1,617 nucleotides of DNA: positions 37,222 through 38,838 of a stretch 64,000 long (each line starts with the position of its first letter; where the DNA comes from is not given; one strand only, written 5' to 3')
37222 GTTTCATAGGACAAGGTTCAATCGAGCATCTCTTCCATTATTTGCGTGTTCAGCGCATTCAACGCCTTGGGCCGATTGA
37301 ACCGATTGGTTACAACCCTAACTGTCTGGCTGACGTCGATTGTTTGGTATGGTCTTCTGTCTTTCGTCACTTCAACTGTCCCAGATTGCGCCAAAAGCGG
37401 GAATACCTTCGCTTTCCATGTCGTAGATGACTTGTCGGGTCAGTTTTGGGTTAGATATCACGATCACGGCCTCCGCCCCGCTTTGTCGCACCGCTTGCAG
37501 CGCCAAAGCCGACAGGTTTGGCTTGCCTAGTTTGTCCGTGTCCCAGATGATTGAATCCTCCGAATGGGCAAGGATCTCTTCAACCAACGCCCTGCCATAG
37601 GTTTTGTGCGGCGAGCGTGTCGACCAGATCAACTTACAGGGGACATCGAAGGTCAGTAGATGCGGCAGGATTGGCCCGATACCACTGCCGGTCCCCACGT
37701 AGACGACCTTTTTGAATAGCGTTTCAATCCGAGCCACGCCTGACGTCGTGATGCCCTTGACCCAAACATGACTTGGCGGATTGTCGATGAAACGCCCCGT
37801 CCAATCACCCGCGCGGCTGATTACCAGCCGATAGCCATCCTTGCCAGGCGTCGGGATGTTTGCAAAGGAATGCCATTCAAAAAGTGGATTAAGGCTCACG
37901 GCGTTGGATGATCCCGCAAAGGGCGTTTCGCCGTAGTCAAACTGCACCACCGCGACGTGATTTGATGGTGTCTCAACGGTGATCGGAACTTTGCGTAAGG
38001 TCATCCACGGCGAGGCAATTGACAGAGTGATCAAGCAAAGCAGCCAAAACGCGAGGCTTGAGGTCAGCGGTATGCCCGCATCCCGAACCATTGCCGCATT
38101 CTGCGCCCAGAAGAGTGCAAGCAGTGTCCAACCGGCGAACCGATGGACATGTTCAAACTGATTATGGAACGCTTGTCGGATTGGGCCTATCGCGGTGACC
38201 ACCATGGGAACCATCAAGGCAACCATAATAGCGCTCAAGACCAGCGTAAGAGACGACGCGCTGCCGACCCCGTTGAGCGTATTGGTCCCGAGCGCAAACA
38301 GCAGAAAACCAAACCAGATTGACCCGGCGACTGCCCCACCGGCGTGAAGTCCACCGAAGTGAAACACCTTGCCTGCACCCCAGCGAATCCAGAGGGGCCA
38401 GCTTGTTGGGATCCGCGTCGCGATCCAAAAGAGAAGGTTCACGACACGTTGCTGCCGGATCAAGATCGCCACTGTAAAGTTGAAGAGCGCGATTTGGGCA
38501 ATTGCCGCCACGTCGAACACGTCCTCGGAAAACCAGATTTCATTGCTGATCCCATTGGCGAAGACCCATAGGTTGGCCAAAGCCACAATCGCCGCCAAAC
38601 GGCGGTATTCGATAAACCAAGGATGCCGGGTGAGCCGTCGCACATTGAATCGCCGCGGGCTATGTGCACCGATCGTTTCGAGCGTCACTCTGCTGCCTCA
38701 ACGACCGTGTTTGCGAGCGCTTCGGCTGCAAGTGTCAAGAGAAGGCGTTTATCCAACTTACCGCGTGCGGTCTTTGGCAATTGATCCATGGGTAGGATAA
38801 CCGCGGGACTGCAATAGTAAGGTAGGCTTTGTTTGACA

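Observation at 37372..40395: Carrier-less NRPS-type adenylation enzyme overlapped with a membrane ferric-reductase/FNR-like flavoprotein, followed by a crotonase: an unassigned three-gene module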

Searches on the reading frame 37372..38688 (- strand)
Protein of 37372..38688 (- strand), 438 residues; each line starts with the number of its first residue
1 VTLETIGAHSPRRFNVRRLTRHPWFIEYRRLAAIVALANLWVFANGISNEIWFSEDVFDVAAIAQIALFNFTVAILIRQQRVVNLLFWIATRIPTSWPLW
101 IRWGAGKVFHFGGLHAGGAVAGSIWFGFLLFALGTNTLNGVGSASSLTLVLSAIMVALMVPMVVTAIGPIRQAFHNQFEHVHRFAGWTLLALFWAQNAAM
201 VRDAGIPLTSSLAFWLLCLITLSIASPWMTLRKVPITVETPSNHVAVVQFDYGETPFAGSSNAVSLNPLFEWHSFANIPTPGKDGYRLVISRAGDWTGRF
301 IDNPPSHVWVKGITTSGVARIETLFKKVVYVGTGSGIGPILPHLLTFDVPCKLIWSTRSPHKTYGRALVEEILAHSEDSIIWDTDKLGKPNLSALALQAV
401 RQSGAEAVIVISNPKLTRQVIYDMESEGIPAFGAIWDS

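Call 3: search_protein_families(library=pfam, proteins=[window:37372-38688:-], max_evalue=0.01)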
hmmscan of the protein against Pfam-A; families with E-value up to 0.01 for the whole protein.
window:37372-38688:- (438 aa): 0 families

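Call 5: search_protein_families(library=ncbifam, proteins=[window:37372-38688:-], max_evalue=1)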
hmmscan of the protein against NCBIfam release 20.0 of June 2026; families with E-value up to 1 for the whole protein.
window:37372-38688:- (438 aa): 0 families
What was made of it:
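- Tried and rejected: Local Pfam and NCBIfam scans of the 438-aa protein: no hit (calls 3, 5).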

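Call 6: find_homologous_proteins(query=window:37372-38688:-)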
Query window:37372-38688:- (438 aa): 2306 proteins with E <= 0.001 among 8000 candidates; the best 120 are listed.
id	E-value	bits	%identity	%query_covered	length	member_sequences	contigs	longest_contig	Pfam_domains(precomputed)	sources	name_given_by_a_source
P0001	2.6e-294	994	100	100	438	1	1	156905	PF26733.1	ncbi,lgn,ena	-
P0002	4.5e-237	805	80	99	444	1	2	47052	PF26733.1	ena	-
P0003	1.5e-232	790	78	100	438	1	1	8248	PF26733.1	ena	-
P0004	1.7e-232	790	79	100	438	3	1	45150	PF26733.1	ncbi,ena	-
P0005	2.8e-232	790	78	100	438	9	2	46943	PF26733.1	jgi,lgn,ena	-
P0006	1.1e-230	784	79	100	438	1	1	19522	PF26733.1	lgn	-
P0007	3.7e-230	783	79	100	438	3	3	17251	PF26733.1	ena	-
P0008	6.5e-230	782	78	100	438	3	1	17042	PF26733.1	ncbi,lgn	-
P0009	1.4e-229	781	77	100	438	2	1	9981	PF26733.1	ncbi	-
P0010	5.7e-229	779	77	100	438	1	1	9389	PF26733.1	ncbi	-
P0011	2.4e-228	777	77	100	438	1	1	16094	PF26733.1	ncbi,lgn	ncbi:MAG: hypothetical protein AAF999_18645 [Pseudomonadota bacterium]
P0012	3.2e-228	776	77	100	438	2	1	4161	PF26733.1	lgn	-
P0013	5.8e-228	775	78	100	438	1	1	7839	PF26733.1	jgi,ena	jgi:hypothetical protein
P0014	7.1e-228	775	78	100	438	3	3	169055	PF26733.1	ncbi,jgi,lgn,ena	jgi:hypothetical protein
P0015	1.0e-227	774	77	100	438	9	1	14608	PF26733.1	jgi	jgi:NAD(P)H-flavin reductase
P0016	4.5e-226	769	77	100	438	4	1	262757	PF26733.1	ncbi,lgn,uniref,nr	ncbi:hypothetical protein J7400_14870 [Shimia sp. R9_2]|uniref:hypothetical protein n=1 Tax=Shimia s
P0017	5.2e-226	769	77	100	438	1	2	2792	PF26733.1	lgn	-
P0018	1.1e-225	768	77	100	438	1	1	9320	PF26733.1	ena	-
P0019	1.5e-223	761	76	100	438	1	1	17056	PF26733.1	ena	-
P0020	1.6e-223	761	75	100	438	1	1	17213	PF26733.1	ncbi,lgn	ncbi:MAG: hypothetical protein AB3N23_15810 [Paracoccaceae bacterium]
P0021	6.3e-223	759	75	100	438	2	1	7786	PF26733.1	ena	-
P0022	9.1e-223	758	76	100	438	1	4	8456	PF26733.1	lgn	-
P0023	1.9e-222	757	76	100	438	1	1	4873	PF26733.1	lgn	-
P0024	1.2e-221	754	75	100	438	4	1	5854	PF26733.1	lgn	-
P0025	1.9e-220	751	75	100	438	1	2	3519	PF26733.1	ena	-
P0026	9.2e-220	748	75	100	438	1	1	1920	PF26733.1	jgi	jgi:hypothetical protein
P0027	1.2e-218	745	73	100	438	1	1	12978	PF26733.1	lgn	-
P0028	2.4e-215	734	75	97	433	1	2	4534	PF26733.1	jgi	jgi:hypothetical protein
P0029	3.0e-215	733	72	100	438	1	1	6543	PF26733.1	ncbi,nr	ncbi:hypothetical protein N9M66_06225 [Litoreibacter sp.]|nr:hypothetical protein [Litoreibacter sp.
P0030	3.7e-214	730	74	97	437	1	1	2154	PF26733.1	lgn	-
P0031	5.8e-213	726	74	97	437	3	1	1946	PF26733.1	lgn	-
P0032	9.4e-212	722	71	100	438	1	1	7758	PF26733.1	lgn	-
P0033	1.1e-211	722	73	97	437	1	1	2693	PF26733.1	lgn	-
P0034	5.8e-211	719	71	100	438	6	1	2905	PF26733.1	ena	-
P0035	1.7e-210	718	72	100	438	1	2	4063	PF26733.1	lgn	-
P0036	1.9e-208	711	71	100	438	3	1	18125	PF26733.1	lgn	-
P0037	2.7e-208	710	73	97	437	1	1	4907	PF26733.1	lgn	-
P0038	2.3e-207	707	72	97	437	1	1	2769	PF26733.1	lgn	-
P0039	4.6e-207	706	70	100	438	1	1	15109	PF26733.1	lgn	-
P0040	1.7e-206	705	70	100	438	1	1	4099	PF26733.1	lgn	-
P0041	1.9e-206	704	72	97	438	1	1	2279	PF26733.1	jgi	-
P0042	8.6e-206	702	72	100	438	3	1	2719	PF26733.1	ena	-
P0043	1.5e-205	701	70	100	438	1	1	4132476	PF26733.1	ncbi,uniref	ncbi:hypothetical protein [Yoonia sp. SS1-5]|uniref:Uncharacterized protein n=1 Tax=Yoonia rhodophyt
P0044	3.6e-204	697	68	100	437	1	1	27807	PF26733.1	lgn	-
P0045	5.3e-203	693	70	100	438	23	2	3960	PF26733.1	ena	-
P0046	1.5e-202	692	72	97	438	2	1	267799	PF26733.1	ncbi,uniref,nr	ncbi:hypothetical protein [uncultured Roseobacter sp.]|uniref:hypothetical protein n=1 Tax=unculture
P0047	1.8e-202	691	70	98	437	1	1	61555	PF26733.1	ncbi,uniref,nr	ncbi:ferredoxin reductase domain-containing protein [Cochlodiniinecator piscidefendens]|uniref:hypot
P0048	9.7e-202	689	68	100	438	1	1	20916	PF26733.1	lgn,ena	-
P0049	3.6e-200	684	71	97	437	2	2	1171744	PF26733.1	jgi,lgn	jgi:hypothetical protein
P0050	7.9e-200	683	70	100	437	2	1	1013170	PF26733.1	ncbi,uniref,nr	ncbi:hypothetical protein [Ruegeria atlantica]|uniref:hypothetical protein n=1 Tax=Ruegeria atlantic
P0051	9.3e-200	682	70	97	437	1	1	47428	PF26733.1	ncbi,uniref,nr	ncbi:hypothetical protein [Ruegeria sp.]|uniref:hypothetical protein n=1 Tax=Ruegeria sp. TaxID=1879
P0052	9.7e-200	682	69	100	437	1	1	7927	PF26733.1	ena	-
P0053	2.9e-199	681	70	97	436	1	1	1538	PF26733.1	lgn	-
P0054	4.3e-199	680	71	97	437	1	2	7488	PF26733.1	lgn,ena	-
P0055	4.6e-199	680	68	100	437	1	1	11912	PF26733.1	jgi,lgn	-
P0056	6.9e-199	679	69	100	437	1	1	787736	PF26733.1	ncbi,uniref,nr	ncbi:hypothetical protein [uncultured Roseovarius sp.]|uniref:hypothetical protein n=1 Tax=unculture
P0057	1.1e-198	679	68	100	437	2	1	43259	PF26733.1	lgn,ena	-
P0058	2.3e-198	678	68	100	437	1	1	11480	PF26733.1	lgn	-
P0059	2.8e-198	677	69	100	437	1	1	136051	PF26733.1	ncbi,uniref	ncbi:hypothetical protein [Leisingera sp. S232]|uniref:hypothetical protein n=1 Tax=Leisingera sp. S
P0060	4.0e-198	677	70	97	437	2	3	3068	PF26733.1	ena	-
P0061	7.1e-198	676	70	97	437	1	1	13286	PF26733.1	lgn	-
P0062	8.5e-198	676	68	100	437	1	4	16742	PF26733.1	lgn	-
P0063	1.1e-197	675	69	97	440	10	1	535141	PF26733.1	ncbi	-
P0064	1.3e-197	675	69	97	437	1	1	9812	PF26733.1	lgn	-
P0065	1.7e-197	675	70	97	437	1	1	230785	PF26733.1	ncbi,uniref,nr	ncbi:hypothetical protein [Ruegeria atlantica]|uniref:hypothetical protein n=1 Tax=Ruegeria atlantic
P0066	1.8e-197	675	69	100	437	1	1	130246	PF26733.1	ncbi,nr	ncbi:hypothetical protein AB838_05720 [Rhodobacteraceae bacterium (ex Bugula neritina AB1)]|nr:hypot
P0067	2.8e-197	674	66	100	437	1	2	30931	PF26733.1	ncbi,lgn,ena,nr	ncbi:MAG: hypothetical protein JKX69_15350 [Rhodobacteraceae bacterium]|nr:hypothetical protein [Par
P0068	6.3e-197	673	67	100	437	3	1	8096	PF26733.1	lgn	-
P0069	6.5e-197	673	68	100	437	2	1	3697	PF26733.1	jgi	jgi:hypothetical protein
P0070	8.5e-197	673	68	96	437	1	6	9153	PF26733.1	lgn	-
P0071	9.0e-197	673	68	100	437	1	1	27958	PF26733.1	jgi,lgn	-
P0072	1.0e-196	672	66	100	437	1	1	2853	PF26733.1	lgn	-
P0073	1.1e-196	672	68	100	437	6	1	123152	PF26733.1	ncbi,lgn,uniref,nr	ncbi:hypothetical protein [Leisingera sp. ANG-M1]|uniref:hypothetical protein n=1 Tax=Leisingera sp.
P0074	1.3e-196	672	67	100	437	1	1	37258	PF26733.1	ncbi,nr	ncbi:MAG: hypothetical protein GY788_12180 [bacterium]|nr:hypothetical protein [bacterium] MCP430561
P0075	1.4e-196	672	67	97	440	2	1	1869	PF26733.1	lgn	-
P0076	1.5e-196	672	68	96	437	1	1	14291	PF26733.1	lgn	-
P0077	2.0e-196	671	70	97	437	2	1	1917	PF26733.1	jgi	jgi:hypothetical protein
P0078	2.3e-196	671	69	97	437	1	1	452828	PF26733.1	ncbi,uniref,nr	ncbi:hypothetical protein [Ruegeria atlantica]|uniref:hypothetical protein n=1 Tax=Ruegeria atlantic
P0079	3.0e-196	671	69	97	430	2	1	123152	PF26733.1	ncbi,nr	ncbi:membrane protein [Leisingera sp. ANG-M1]|nr:membrane protein [Leisingera sp. ANG-M1]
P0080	3.0e-196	671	67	100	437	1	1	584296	PF26733.1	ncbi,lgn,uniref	ncbi:MAG: hypothetical protein AB3N21_05600 [Ruegeria sp.]|uniref:hypothetical protein n=1 Tax=Ruege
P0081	3.2e-196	671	67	100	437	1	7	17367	PF26733.1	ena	-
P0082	4.2e-196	670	70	99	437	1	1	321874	PF26733.1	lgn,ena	-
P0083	4.4e-196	670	67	100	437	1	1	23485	PF26733.1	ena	-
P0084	4.4e-196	670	69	97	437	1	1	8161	PF26733.1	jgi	-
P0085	5.3e-196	670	67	100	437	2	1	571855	PF26733.1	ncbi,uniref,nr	ncbi:hypothetical protein [Ruegeria sp. HKCCD8929]|uniref:hypothetical protein n=1 Tax=Ruegeria sp. 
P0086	1.0e-195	669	67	100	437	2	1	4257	PF26733.1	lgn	-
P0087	1.4e-195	669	67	100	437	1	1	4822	PF26733.1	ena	-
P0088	2.1e-195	668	67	100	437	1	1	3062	PF26733.1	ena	-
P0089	2.3e-195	668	69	97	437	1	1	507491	PF26733.1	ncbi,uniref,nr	ncbi:hypothetical protein [Ruegeria sp. Alg231-54]|uniref:hypothetical protein n=1 Tax=Ruegeria sp. 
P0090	2.6e-195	668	67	100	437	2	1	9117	PF26733.1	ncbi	-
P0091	3.0e-195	667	68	100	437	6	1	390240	PF26733.1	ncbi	-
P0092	3.4e-195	667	67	100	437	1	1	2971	PF26733.1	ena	-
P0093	5.0e-195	667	68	100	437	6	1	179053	PF26733.1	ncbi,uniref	ncbi:hypothetical protein [Ruegeria jejuensis]|uniref:hypothetical protein n=1 Tax=Ruegeria jejuensi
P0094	9.2e-195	666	68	100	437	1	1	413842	PF26733.1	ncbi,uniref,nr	ncbi:hypothetical protein [Ruegeria arenilitoris]|uniref:hypothetical protein n=1 Tax=Ruegeria areni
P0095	1.1e-194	666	68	100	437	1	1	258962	PF26733.1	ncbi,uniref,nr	ncbi:hypothetical protein [Roseibium sp. RKSG952]|uniref:hypothetical protein n=1 Tax=Roseibium sp. 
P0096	1.2e-194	666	67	100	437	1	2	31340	PF26733.1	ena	-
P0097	1.2e-194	665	67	100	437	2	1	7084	PF26733.1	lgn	-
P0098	1.4e-194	665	67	100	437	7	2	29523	PF26733.1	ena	-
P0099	1.5e-194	665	69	96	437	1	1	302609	PF26733.1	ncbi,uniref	ncbi:hypothetical protein [Aliiroseovarius sp. 2305UL8-7]|uniref:hypothetical protein n=1 Tax=Aliiro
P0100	1.7e-194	665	69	96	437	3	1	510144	PF26733.1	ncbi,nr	ncbi:hypothetical protein MHM39_00655 [Phaeobacter sp. CNT1-3]|nr:hypothetical protein [Phaeobacter 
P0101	1.8e-194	665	67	100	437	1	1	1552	PF26733.1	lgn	-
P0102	2.0e-194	665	67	100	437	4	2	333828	PF26733.1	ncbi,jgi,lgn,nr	ncbi:MAG: hypothetical protein N4A70_00925 [Pelagimonas sp.]|jgi:hypothetical protein|nr:hypothetica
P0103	3.1e-194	664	69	97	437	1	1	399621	PF26733.1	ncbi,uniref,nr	ncbi:hypothetical protein [Ruegeria atlantica]|uniref:hypothetical protein n=1 Tax=Ruegeria atlantic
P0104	3.7e-194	664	69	97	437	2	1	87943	PF26733.1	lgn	-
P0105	4.4e-194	664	67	100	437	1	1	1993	PF26733.1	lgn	-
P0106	6.2e-194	663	71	94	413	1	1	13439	PF26733.1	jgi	jgi:hypothetical protein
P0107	1.2e-193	662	68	96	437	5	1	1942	PF26733.1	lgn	-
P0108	1.4e-193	662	69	95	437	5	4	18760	PF26733.1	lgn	-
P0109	1.5e-193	662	68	100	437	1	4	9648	PF26733.1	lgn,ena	-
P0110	1.7e-193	662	67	100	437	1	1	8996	PF26733.1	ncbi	-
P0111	1.8e-193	662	67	100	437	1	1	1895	PF26733.1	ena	-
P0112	2.1e-193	661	68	96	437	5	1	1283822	PF26733.1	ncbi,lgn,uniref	ncbi:hypothetical protein ABLO27_18595 [Roseibium sp. SCPC15]|uniref:hypothetical protein n=1 Tax=Ro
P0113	2.8e-193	661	67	100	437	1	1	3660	PF26733.1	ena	-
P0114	3.7e-193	661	67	100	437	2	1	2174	PF26733.1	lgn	-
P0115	3.9e-193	661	68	96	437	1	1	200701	PF26733.1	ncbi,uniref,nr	ncbi:hypothetical protein J3R80_14580 [Aliiroseovarius sp. Z3]|uniref:hypothetical protein n=1 Tax=A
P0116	5.1e-193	660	66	100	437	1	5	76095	PF26733.1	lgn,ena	-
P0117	5.2e-193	660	68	97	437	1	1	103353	PF26733.1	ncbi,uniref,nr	ncbi:hypothetical protein [Ruegeria sp. A3M17]|uniref:hypothetical protein n=1 Tax=Ruegeria sp. A3M1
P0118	9.2e-193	659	66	100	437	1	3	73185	PF26733.1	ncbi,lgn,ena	-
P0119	9.7e-193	659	67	100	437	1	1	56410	PF26733.1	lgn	-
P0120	1.0e-192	659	67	100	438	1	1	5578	PF26733.1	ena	-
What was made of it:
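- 37372..38688 (-): Intact 438-aa TmpA-type membrane flavoprotein (precomputed Pfam PF26733 '03009_C'). GTG start overlaps the A-gene stop (GTGA). More than 2300 homologues (call 6).
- On TmpA/TmpB/TmpL-ChNPS12 family (Pfam PF26733 '03009_C'): Precomputed PF26733 on the window protein and all 120 listed homologues (call 6).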

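Call 7: find_encoding_contigs(protein=P0016, flank=8000, max_places=3)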
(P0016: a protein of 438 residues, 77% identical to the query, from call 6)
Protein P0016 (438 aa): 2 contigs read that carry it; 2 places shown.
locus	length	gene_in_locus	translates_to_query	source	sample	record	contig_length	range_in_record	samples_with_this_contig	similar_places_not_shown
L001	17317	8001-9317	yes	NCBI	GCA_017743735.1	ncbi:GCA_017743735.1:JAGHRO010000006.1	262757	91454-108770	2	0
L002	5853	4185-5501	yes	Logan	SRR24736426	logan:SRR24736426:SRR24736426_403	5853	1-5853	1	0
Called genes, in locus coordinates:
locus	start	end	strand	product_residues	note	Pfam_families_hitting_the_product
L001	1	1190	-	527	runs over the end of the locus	PF00005:ABC_tran, PF13175:AAA_15 (faint), PF13304:AAA_21 (faint), PF00005:ABC_tran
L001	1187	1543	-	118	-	-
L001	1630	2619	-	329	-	PF02608:Bmp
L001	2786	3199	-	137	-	PF00583:Acetyltransf_1, PF13673:Acetyltransf_10 (weak), PF13508:Acetyltransf_7, PF08445:FR47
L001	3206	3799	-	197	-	PF00814:TsaD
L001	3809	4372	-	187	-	PF08712:Nfu_N, PF01106:NifU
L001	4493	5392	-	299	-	PF18914:DUF5666 (faint)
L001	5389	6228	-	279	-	PF20112:DUF6502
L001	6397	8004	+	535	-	PF00501:AMP-binding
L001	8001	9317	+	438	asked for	PF26733:03009_C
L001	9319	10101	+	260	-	PF00378:ECH_1, PF16113:ECH_2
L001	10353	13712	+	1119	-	PF12773:DZR, PF13240:Zn_Ribbon_1 (weak), PF13248:Zn_ribbon_3 (weak), PF00211:Guanylate_cyc, PF13191:AAA_16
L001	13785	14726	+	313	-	-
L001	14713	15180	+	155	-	-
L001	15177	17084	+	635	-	PF01266:DAO (weak), PF13450:NAD_binding_8 (faint), PF00732:GMC_oxred_N (faint), PF05199:GMC_oxred_C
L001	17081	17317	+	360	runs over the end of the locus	PF12902:Ferritin-like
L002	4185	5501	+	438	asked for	PF26733:03009_C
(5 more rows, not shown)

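Call 8: find_encoding_contigs(protein=P0050, flank=8000, max_places=3)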
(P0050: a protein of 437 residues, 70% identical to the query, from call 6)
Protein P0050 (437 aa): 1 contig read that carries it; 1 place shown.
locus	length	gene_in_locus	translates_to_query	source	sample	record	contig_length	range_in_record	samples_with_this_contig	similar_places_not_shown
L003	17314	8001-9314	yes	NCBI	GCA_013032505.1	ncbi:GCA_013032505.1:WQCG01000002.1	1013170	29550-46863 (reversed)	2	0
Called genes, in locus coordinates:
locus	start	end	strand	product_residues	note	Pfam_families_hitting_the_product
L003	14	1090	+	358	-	PF10983:DUF2793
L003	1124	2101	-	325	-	PF01370:Epimerase, PF04321:RmlD_sub_bind (weak), PF16363:GDP_Man_Dehyd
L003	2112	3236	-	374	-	PF01370:Epimerase, PF04321:RmlD_sub_bind (weak), PF16363:GDP_Man_Dehyd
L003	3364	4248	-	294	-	PF05721:PhyH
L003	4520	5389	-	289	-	PF18914:DUF5666 (faint)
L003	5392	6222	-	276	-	PF20112:DUF6502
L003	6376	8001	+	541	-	PF00501:AMP-binding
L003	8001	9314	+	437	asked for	PF26733:03009_C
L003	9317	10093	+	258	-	PF00378:ECH_1, PF16113:ECH_2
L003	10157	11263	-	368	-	PF00206:Lyase_1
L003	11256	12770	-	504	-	PF01970:TctA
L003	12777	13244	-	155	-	PF07331:TctB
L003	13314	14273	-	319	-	PF03401:TctC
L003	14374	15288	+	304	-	PF00126:HTH_1, PF03466:LysR_substrate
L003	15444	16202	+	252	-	-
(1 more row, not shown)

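Call 9: find_encoding_contigs(protein=P0112, flank=8000, max_places=3)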
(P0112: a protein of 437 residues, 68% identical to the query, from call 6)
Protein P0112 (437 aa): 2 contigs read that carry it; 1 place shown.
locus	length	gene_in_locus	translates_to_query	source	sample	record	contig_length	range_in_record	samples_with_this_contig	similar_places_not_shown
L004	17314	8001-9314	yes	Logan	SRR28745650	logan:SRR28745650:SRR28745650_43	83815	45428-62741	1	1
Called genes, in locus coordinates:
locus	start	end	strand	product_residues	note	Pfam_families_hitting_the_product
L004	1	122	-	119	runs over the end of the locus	PF07366:SnoaL, PF12680:SnoaL_2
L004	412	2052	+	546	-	PF00515:TPR_1 (faint), PF07719:TPR_2 (faint), PF13181:TPR_8 (faint), PF13424:TPR_12 (faint), PF13428:TPR_14 (faint), PF13431:TPR_17 (faint)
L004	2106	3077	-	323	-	PF00892:EamA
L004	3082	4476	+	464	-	PF00392:GntR, PF00155:Aminotran_1_2, PF12897:Asp_aminotransf (weak)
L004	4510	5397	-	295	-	PF18914:DUF5666 (weak)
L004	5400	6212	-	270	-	PF20112:DUF6502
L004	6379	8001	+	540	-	PF00501:AMP-binding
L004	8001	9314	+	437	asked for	PF26733:03009_C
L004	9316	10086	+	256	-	PF00378:ECH_1, PF16113:ECH_2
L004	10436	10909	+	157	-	PF12616:DUF3775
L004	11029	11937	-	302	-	PF00126:HTH_1, PF03466:LysR_substrate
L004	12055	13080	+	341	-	PF00291:PALP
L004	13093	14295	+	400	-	PF00155:Aminotran_1_2, PF01041:DegT_DnrJ_EryC1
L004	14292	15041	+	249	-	PF01177:Asp_Glu_race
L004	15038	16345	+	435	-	PF00815:Histidinol_dh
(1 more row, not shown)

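Call 20: search_solved_structures(query=A1, max_evalue=10, show_alignments=2)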
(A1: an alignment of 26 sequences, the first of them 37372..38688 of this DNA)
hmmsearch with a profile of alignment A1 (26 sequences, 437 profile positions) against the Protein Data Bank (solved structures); distinct sequences matched with E-value up to 10: 2.
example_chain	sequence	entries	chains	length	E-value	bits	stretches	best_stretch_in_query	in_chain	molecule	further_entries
6wxr_A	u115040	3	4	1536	0.12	14.4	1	195-379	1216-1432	Dual oxidase 1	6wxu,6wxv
7d3e_A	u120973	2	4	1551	0.36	12.8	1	160-379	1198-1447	Dual oxidase 1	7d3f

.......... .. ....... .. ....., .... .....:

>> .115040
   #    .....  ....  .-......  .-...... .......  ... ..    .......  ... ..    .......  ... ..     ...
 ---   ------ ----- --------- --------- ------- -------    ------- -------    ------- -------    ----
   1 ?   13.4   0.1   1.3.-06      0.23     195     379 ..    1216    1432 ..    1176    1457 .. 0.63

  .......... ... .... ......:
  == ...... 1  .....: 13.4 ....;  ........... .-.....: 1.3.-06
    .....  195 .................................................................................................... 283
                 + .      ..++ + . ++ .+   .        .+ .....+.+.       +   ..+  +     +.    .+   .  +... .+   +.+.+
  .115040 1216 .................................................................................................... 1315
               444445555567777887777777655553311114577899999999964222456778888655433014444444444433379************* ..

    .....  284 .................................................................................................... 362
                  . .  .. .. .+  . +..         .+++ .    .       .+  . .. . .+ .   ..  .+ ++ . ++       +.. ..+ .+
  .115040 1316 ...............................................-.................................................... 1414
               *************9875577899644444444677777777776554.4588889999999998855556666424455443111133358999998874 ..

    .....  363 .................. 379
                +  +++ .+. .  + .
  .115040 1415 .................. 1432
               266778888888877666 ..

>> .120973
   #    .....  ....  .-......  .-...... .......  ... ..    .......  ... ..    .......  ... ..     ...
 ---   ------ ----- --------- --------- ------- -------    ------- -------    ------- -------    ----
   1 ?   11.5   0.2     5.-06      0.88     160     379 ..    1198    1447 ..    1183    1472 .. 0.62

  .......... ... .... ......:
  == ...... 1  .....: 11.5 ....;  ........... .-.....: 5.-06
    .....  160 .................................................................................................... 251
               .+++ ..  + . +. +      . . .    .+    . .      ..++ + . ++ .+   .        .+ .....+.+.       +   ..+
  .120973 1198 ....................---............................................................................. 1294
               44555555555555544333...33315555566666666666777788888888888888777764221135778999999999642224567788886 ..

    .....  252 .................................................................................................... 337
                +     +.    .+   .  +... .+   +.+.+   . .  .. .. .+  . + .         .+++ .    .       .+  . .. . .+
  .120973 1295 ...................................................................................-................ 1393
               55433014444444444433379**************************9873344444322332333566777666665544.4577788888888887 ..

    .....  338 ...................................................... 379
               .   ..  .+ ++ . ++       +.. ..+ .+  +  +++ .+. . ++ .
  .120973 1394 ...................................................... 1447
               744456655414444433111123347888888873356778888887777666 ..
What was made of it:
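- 37375..37995 (-): FNR-like FAD/NAD(P)H-binding domain (aa about 232-438). It has an HSFA flavin motif, a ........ nucleotide motif, and a C-terminal aromatic residue (W436) followed by invariant D-S. DUOX1 profile alignment (call 20).
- DUOX1 profile alignment puts EWHSFA on EYHPFT and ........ on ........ (call 20).
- Tried and rejected: Sequence profile against PDB: only sub-significant DUOX1 hits, E 0.12 (call 20).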
